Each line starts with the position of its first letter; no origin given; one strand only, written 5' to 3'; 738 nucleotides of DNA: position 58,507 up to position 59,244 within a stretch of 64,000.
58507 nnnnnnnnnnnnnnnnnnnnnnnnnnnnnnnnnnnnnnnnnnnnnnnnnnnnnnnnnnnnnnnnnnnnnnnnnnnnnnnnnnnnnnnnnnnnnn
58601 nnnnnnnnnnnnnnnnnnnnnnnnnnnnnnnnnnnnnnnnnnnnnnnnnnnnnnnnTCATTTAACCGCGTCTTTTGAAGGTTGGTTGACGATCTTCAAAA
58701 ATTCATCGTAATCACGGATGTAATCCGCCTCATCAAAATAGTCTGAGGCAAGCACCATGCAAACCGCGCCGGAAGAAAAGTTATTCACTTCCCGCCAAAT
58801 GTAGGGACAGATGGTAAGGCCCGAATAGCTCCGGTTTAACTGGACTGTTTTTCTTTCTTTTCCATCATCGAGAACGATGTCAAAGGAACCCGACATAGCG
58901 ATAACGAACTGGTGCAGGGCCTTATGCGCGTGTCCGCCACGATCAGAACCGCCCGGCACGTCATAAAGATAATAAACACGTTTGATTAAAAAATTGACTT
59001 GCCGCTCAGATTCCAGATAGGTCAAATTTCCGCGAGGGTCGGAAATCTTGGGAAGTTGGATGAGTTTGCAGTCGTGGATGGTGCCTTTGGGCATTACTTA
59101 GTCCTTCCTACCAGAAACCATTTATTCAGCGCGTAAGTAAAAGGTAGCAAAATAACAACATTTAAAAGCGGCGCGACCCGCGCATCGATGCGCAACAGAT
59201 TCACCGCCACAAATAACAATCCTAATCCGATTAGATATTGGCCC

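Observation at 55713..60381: Gtr/Arn-like three-component periplasmic glycosylation module fused to a 3-amino-3,6-dideoxyhexose (FdtA/FdtB-type) pathway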

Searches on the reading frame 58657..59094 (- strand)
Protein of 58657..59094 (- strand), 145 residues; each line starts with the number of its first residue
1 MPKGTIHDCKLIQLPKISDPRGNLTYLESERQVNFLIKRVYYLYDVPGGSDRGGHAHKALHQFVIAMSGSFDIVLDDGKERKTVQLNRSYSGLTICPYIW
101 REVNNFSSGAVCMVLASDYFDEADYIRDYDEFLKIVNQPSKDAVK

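Call 3: search_protein_families(library=pfam, proteins=[window:58657-59094:-], max_evalue=0.01)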
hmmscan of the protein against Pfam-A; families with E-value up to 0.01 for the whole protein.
window:58657-59094:- (145 aa): 1 family
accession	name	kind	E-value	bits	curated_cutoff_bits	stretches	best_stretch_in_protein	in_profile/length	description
PF05523.17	FdtA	-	8.6e-57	191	23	1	8-136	2-130/131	WxcM-like, C-terminal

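Call 4: search_protein_families(library=ncbifam, proteins=[window:58657-59094:-], max_evalue=0.01)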
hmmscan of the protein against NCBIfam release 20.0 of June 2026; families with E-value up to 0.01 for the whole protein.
window:58657-59094:- (145 aa): 0 families

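Call 24: search_solved_structures(query=window:58657-59094:-, max_evalue=0.001)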
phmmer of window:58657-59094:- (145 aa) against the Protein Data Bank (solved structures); distinct sequences matched with E-value up to 0.001: 12.
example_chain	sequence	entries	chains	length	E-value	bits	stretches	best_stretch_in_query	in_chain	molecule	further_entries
5tpu_A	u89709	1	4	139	2.2e-39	137.9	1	6-138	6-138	Putative uncharacterized protein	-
7n67_A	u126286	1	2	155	1.3e-37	132.2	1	7-138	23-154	FdtA domain-containing protein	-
2pa7_A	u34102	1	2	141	1.7e-35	125.3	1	9-137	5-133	DTDP-6-deoxy-3,4-keto-hexulose isomerase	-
2pae_A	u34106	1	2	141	1.6e-34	122.1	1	9-137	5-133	DTDP-6-deoxy-3,4-keto-hexulose isomerase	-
2pak_A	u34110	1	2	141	1.6e-34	122.1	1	9-137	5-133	DTDP-6-deoxy-3,4-keto-hexulose isomerase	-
2pam_A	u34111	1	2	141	1.6e-33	118.9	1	9-137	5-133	DTDP-6-deoxy-3,4-keto-hexulose isomerase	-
4zu7_A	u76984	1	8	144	3.1e-30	108.2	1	7-133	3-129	QdtA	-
4o9e_A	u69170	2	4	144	6.1e-30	107.3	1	7-133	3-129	QdtA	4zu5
4o9g_A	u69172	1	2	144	5.9e-29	104.1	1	7-133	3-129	QdtA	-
4zu4_A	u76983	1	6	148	4.8e-24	88.1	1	12-134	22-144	WxcM-like protein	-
4mzu_A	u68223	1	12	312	2.7e-23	85.7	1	13-134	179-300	WxcM-like protein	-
5tpv_A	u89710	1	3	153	1.8e-22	83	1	27-137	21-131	WlaRA, TDP-fucose-3,4-ketoisomerase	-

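Call 87: search_solved_structures(query=window:58657-59094:-, max_evalue=1e-28, show_alignments=4)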
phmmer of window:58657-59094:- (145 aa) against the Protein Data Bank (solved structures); distinct sequences matched with E-value up to 1e-28: 9.
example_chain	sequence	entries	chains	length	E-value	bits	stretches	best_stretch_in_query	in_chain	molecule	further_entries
5tpu_A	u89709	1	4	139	2.2e-39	137.9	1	6-138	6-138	Putative uncharacterized protein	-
7n67_A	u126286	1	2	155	1.3e-37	132.2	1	7-138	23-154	FdtA domain-containing protein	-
2pa7_A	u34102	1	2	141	1.7e-35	125.3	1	9-137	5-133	DTDP-6-deoxy-3,4-keto-hexulose isomerase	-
2pae_A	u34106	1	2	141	1.6e-34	122.1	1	9-137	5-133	DTDP-6-deoxy-3,4-keto-hexulose isomerase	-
2pak_A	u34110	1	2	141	1.6e-34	122.1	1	9-137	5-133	DTDP-6-deoxy-3,4-keto-hexulose isomerase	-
2pam_A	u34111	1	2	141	1.6e-33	118.9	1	9-137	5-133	DTDP-6-deoxy-3,4-keto-hexulose isomerase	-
4zu7_A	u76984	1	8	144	3.1e-30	108.2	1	7-133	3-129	QdtA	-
4o9e_A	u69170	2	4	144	6.1e-30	107.3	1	7-133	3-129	QdtA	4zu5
4o9g_A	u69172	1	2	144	5.9e-29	104.1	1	7-133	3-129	QdtA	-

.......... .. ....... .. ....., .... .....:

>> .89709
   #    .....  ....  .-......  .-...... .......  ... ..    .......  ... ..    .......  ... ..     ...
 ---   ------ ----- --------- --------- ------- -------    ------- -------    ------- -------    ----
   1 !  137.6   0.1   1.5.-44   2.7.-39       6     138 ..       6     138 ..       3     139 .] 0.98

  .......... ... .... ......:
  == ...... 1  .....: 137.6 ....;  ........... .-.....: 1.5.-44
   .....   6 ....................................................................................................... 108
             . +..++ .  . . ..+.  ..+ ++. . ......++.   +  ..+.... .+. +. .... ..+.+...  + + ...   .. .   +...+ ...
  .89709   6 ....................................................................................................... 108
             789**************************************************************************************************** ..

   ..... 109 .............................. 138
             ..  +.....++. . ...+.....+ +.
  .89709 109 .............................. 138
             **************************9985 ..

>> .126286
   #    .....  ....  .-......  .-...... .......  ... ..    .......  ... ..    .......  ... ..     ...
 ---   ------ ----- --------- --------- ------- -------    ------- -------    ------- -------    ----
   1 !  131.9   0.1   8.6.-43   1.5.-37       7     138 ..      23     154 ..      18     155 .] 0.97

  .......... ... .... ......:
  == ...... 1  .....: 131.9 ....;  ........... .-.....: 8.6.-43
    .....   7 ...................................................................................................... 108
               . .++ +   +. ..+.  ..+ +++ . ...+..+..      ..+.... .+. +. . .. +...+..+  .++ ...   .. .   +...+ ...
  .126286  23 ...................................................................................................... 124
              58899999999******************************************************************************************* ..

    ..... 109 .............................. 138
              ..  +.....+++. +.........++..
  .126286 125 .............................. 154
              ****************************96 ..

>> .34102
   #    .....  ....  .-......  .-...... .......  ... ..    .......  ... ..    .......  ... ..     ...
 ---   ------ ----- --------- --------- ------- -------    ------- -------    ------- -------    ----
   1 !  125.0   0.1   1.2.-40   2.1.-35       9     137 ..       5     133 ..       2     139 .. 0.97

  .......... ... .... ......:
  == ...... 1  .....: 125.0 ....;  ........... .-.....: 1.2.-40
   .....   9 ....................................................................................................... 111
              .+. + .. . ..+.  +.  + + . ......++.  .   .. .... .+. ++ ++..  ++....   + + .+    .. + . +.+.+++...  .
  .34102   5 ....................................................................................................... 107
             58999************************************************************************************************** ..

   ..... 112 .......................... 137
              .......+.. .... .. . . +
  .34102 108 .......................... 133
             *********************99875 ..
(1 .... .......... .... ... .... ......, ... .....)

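Call 91: search_dna_similar(query=window:58657-59094:-, collection=plasmids, mode=protein, max_evalue=1e-15, max_rows=30)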
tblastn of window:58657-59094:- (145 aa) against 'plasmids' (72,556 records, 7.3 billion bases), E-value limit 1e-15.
Records with a match: 34; places in all: 34; records where one place covers at least 80% of the query: 34.
Best place of each record, by identity: 60-80% 3; <60% 31.
By first word of the organism name: Streptomyces 12; Tritonibacter 4; Sulfitobacter 2; Ruegeria 1; Aminobacter 1; Niveispirillum 1; Prevotella 1; Rhodobacteraceae 1; Tateyamaria 1; Gemmobacter 1; and 9 more.
By predicted mobility (MOB-suite, as given by PLSDB): non-mobilizable 27; mobilizable 4; conjugative 3.
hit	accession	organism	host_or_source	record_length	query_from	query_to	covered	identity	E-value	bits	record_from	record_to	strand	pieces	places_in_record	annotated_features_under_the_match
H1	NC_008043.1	Ruegeria sp. TM1040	-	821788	5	136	91%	67.4%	8e-56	194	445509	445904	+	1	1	FdtA/QdtA family cupin domain-containing protein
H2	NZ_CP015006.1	Aminobacter aminovorans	cell culture,soil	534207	5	137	92%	62.4%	2e-54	189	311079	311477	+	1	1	FdtA/QdtA family cupin domain-containing protein | acyltransferase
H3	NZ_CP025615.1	Niveispirillum cyanobacteriorum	sing cell,cyanobacterial aggregates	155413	10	133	86%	64.5%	1e-47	171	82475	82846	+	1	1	FdtA/QdtA family cupin domain-containing protein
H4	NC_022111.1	Prevotella sp. oral taxon 299 str. F0039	Homo sapiens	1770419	9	137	89%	59.7%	4e-47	169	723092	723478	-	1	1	none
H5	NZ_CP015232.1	Tritonibacter mobilis F1926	cell culture,seawater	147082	8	141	92%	55.2%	4e-42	155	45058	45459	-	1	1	FdtA/QdtA family cupin domain-containing protein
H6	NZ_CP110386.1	Tritonibacter mobilis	-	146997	8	141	92%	55.2%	6e-42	154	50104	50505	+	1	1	FdtA/QdtA family cupin domain-containing protein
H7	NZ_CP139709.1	Sulfitobacter sp. OXR-159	Bacterial Culture,hydrothermal vent ...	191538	3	141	96%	53.2%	3e-41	152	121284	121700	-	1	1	FdtA/QdtA family cupin domain-containing protein | DegT/DnrJ/EryC1/StrS family aminotransferase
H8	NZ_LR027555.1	Tritonibacter mobilis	sea water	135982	2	141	97%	51.4%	2e-38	144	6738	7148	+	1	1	FdtA/QdtA family cupin domain-containing protein | DegT/DnrJ/EryC1/StrS family aminotransferase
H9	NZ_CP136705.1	Tritonibacter scottomollicae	Macrocystis pyrifera gametophyte,Whole ...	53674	8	136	89%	55.8%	1e-40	150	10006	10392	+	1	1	FdtA/QdtA family cupin domain-containing protein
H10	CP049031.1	Rhodobacteraceae bacterium SC52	Apostichopus japonicus,pure ...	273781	2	136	93%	53.3%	1e-38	145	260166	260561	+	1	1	WxcM-like domain-containing protein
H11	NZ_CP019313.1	Tateyamaria omphalii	Single cell,seawater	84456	8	133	87%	56.3%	3e-41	152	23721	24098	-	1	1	FdtA/QdtA family cupin domain-containing protein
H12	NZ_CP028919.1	Gemmobacter aquarius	Whole organism,fresh water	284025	1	138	95%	50.0%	6e-37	140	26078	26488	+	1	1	FdtA/QdtA family cupin domain-containing protein | hypothetical protein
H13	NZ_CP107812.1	Streptomyces sp. NBC_00539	-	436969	4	133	90%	51.5%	5e-38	143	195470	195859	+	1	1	FdtA/QdtA family cupin domain-containing protein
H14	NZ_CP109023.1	Streptomyces sp. NBC_00667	-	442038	4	133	90%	51.5%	5e-38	143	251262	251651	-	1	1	FdtA/QdtA family cupin domain-containing protein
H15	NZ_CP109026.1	Streptomyces sp. NBC_00664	-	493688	4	133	90%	51.5%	5e-38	143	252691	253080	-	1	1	FdtA/QdtA family cupin domain-containing protein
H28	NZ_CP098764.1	Sphingomonas aerolata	cloud water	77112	1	140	97%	39.3%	8e-25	105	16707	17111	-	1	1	WxcM-like domain-containing protein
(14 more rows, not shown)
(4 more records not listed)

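Call 92: get_annotated_region(hit=H1, flank=7000)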
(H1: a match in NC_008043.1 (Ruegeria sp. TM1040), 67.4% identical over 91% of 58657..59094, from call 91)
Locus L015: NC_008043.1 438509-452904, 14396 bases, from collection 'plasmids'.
description: Ruegeria sp. TM1040 megaplasmid, complete sequence
organism: Ruegeria sp. TM1040 (NCBI taxid 292414)
taxonomy: Bacteria; Pseudomonadota; Alphaproteobacteria; Rhodobacterales; Roseobacteraceae; Ruegeria; Ruegeria sp. TM1040
host: -; source: -; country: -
typing (MOB-suite, as given by PLSDB): non-mobilizable
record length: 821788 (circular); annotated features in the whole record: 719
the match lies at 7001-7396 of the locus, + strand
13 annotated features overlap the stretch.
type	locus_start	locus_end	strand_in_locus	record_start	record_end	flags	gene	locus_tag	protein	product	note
CDS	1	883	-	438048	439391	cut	-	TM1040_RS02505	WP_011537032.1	Na(+)-translocating NADH-quinone reductase subunit A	GO:0006814 - sodium ion transport [Evidence IEA]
CDS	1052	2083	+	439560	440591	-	-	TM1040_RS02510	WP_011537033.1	FAD:protein FMN transferase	GO:0017013 - protein flavinylation [Evidence IEA]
CDS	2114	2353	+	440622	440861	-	nqrM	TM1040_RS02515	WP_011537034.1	(Na+)-NQR maturation NqrM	-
CDS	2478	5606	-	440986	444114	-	-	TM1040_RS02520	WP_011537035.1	efflux RND transporter permease subunit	GO:0006810 - transport [Evidence IEA]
CDS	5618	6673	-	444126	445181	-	-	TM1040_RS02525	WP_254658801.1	efflux RND transporter periplasmic adaptor subunit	GO:0006810 - transport [Evidence IEA]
CDS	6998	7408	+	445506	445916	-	-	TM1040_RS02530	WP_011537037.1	FdtA/QdtA family cupin domain-containing protein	-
CDS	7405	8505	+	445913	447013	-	-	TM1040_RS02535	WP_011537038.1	DegT/DnrJ/EryC1/StrS family aminotransferase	-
CDS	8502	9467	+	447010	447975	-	-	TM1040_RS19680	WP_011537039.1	glycosyltransferase family 2 protein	-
CDS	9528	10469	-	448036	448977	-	-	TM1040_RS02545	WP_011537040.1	GNAT family N-acetyltransferase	-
CDS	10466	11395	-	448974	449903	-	-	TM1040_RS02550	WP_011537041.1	hypothetical protein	-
CDS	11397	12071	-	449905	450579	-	-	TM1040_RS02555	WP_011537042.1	acetyltransferase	-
CDS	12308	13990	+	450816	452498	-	-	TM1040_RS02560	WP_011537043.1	UDP-N-acetylglucosamine-peptide N-acetylglucosaminyltransferase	-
CDS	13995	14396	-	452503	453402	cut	-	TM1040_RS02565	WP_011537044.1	rhodanese-related sulfurtransferase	-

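Call 93: get_annotated_region(hit=H2, flank=7000)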
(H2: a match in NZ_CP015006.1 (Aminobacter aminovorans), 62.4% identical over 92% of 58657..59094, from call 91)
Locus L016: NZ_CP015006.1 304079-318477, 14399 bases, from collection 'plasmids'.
description: Aminobacter aminovorans strain KCTC 2477 plasmid pAA01, complete sequence
organism: Aminobacter aminovorans (NCBI taxid 83263)
taxonomy: Bacteria; Pseudomonadota; Alphaproteobacteria; Hyphomicrobiales; Phyllobacteriaceae; Aminobacter; Aminobacter aminovorans
host: -; source: cell culture,soil; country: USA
typing (MOB-suite, as given by PLSDB): non-mobilizable
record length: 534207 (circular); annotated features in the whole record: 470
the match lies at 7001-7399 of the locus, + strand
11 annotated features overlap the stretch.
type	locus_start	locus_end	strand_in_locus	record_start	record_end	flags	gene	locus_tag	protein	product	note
CDS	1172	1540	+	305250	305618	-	-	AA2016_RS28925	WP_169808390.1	HEPN domain-containing protein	-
CDS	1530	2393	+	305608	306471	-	-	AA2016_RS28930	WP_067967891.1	rhamnan synthesis F family protein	-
CDS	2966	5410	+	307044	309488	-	-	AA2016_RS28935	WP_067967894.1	glycosyltransferase family A protein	-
CDS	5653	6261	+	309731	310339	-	-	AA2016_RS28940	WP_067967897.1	class I SAM-dependent methyltransferase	-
CDS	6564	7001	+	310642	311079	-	-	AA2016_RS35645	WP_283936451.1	acyltransferase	-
CDS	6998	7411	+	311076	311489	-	-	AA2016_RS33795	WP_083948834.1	FdtA/QdtA family cupin domain-containing protein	-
CDS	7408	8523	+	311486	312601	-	-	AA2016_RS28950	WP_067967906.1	DegT/DnrJ/EryC1/StrS family aminotransferase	-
CDS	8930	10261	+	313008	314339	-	-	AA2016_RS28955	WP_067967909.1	glycosyltransferase family 61 protein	GO:0006486 - protein glycosylation [Evidence IEA]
CDS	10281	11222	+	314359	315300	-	-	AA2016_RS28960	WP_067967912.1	glycosyltransferase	-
CDS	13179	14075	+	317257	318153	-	-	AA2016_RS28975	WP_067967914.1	glutamine amidotransferase family protein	-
CDS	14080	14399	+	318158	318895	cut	-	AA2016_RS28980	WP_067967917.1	GXGXG domain-containing protein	-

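Call 94: get_annotated_region(hit=H3, flank=7000)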
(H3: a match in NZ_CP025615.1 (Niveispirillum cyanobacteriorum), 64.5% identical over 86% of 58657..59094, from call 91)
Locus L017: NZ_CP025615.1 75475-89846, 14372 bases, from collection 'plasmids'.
description: Niveispirillum cyanobacteriorum strain TH16 plasmid unnamed3, complete sequence
organism: Niveispirillum cyanobacteriorum (NCBI taxid 1612173)
taxonomy: Bacteria; Pseudomonadota; Alphaproteobacteria; Rhodospirillales; Azospirillaceae; Niveispirillum; Niveispirillum cyanobacteriorum
host: -; source: sing cell,cyanobacterial aggregates; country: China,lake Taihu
typing (MOB-suite, as given by PLSDB): non-mobilizable
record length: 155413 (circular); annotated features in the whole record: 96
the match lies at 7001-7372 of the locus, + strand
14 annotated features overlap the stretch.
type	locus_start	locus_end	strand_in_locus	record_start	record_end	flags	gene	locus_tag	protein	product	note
CDS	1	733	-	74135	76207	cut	-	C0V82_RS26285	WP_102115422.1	glycosyltransferase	-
CDS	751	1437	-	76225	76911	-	-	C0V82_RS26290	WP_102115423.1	class I SAM-dependent methyltransferase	-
CDS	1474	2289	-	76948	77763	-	-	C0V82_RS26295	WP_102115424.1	sulfotransferase domain-containing protein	-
CDS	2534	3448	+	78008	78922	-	-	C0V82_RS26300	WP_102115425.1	FkbM family methyltransferase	-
CDS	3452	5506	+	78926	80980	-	-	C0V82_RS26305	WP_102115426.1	glycosyltransferase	-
CDS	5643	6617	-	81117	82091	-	galE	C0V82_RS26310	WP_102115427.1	UDP-glucose 4-epimerase GalE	GO:0006012 - galactose metabolic process [Evidence IEA]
CDS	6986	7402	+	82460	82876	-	-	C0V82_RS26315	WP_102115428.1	FdtA/QdtA family cupin domain-containing protein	-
CDS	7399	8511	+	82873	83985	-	-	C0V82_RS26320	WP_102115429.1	DegT/DnrJ/EryC1/StrS family aminotransferase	-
CDS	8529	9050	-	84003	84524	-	-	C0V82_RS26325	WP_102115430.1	HAD family hydrolase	-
CDS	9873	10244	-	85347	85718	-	-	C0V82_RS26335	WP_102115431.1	stability/partitioning determinant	-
CDS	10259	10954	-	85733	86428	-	-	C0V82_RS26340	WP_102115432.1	ParA family protein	-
CDS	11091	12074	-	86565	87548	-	-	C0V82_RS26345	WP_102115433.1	NAD-dependent epimerase/dehydratase family protein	-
CDS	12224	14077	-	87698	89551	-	cysN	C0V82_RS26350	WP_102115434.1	sulfate adenylyltransferase subunit CysN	GO:0006790 - sulfur compound metabolic process [Evidence IEA]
CDS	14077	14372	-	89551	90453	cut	cysD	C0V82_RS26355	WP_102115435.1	sulfate adenylyltransferase subunit CysD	GO:0000103 - sulfate assimilation [Evidence IEA]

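Call 97: get_annotated_region(hit=H7, flank=8000)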
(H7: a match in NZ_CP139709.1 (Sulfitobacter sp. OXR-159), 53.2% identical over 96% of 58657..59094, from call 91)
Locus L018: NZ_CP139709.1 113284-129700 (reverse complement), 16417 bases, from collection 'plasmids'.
description: Sulfitobacter sp. OXR-159 plasmid unnamed02, complete sequence
organism: Sulfitobacter sp. OXR-159 (NCBI taxid 3100174)
taxonomy: Bacteria; Pseudomonadota; Alphaproteobacteria; Rhodobacterales; Roseobacteraceae; Sulfitobacter; Sulfitobacter sp. OXR-159
host: -; source: Bacterial Culture,hydrothermal vent plume; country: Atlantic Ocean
typing (MOB-suite, as given by PLSDB): mobilizable; relaxase MOBP
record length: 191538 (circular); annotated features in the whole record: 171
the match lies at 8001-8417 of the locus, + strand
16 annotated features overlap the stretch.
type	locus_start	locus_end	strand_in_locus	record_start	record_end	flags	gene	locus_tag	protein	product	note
CDS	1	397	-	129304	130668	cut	-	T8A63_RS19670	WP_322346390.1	polysaccharide biosynthesis/export family protein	GO:0015774 - polysaccharide transport [Evidence IEA]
CDS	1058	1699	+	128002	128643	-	-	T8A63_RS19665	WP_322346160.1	metallophosphoesterase family protein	-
CDS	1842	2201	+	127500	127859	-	-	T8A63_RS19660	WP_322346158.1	MarR family EPS-associated transcriptional regulator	-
CDS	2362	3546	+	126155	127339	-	-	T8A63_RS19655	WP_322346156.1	glycosyltransferase family 4 protein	-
CDS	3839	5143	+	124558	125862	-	-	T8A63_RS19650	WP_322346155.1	UDP-glucose/GDP-mannose dehydrogenase family protein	-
CDS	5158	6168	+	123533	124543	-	-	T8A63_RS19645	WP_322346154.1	NAD-dependent epimerase/dehydratase family protein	-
CDS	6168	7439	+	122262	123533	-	tviB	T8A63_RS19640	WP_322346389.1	Vi polysaccharide biosynthesis UDP-N-acetylglucosamine C-6 dehydrogenase TviB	GO:0000271 - polysaccharide biosynthetic process [Evidence IEA]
CDS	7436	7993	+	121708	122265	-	-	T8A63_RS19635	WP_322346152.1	GNAT family N-acetyltransferase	-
CDS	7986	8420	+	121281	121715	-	-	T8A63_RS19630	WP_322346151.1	FdtA/QdtA family cupin domain-containing protein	-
CDS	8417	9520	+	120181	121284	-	-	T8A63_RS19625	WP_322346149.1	DegT/DnrJ/EryC1/StrS family aminotransferase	-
CDS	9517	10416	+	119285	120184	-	-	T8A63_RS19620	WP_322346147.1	hypothetical protein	-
CDS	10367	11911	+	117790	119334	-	-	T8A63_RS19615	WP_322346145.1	O-antigen translocase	-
CDS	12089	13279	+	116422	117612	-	-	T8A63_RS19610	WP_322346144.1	hypothetical protein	-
CDS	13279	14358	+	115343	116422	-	-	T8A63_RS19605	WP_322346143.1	glycosyltransferase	-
CDS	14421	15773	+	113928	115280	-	-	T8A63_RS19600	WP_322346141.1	hypothetical protein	-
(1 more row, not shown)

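Call 98: get_annotated_region(hit=H12, flank=8000)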
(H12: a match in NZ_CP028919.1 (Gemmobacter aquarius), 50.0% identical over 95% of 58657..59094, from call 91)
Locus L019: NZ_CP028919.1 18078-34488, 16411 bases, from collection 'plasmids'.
description: Gemmobacter aquarius strain HYN0069 plasmid unnamed1, complete sequence
organism: Gemmobacter aquarius (NCBI taxid 2169400)
taxonomy: Bacteria; Pseudomonadota; Alphaproteobacteria; Rhodobacterales; Paracoccaceae; Gemmobacter; Gemmobacter aquarius
host: -; source: Whole organism,fresh water; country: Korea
typing (MOB-suite, as given by PLSDB): non-mobilizable
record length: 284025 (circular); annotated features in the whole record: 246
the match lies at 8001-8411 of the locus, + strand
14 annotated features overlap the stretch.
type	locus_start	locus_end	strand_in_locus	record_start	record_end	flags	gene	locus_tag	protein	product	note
CDS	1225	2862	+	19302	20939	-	-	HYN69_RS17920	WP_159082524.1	ShlB/FhaC/HecB family hemolysin secretion/activation protein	-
CDS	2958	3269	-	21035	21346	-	-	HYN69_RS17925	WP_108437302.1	hypothetical protein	-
CDS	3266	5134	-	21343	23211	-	-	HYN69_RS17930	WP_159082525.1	glycosyltransferase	-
CDS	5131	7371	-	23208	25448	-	-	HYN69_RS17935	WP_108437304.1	glycosyltransferase family 2 protein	-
CDS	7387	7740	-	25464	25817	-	-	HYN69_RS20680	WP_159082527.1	hypothetical protein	-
CDS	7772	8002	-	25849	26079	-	-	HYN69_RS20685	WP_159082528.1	hypothetical protein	-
CDS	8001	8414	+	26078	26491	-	-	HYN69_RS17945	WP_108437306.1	FdtA/QdtA family cupin domain-containing protein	-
CDS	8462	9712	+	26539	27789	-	-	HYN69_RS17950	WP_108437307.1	glycosyltransferase family 61 protein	GO:0006486 - protein glycosylation [Evidence IEA]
CDS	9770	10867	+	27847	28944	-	-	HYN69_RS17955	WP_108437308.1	DegT/DnrJ/EryC1/StrS family aminotransferase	-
CDS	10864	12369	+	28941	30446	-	-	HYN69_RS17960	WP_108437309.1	O-antigen translocase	-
CDS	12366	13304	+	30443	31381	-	-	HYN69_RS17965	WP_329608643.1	glycosyltransferase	-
CDS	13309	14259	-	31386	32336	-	-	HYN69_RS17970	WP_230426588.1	glycosyltransferase family 2 protein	-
CDS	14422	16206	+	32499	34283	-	-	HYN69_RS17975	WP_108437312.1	hypothetical protein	-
CDS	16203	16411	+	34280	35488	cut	-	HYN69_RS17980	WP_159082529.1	glycosyltransferase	-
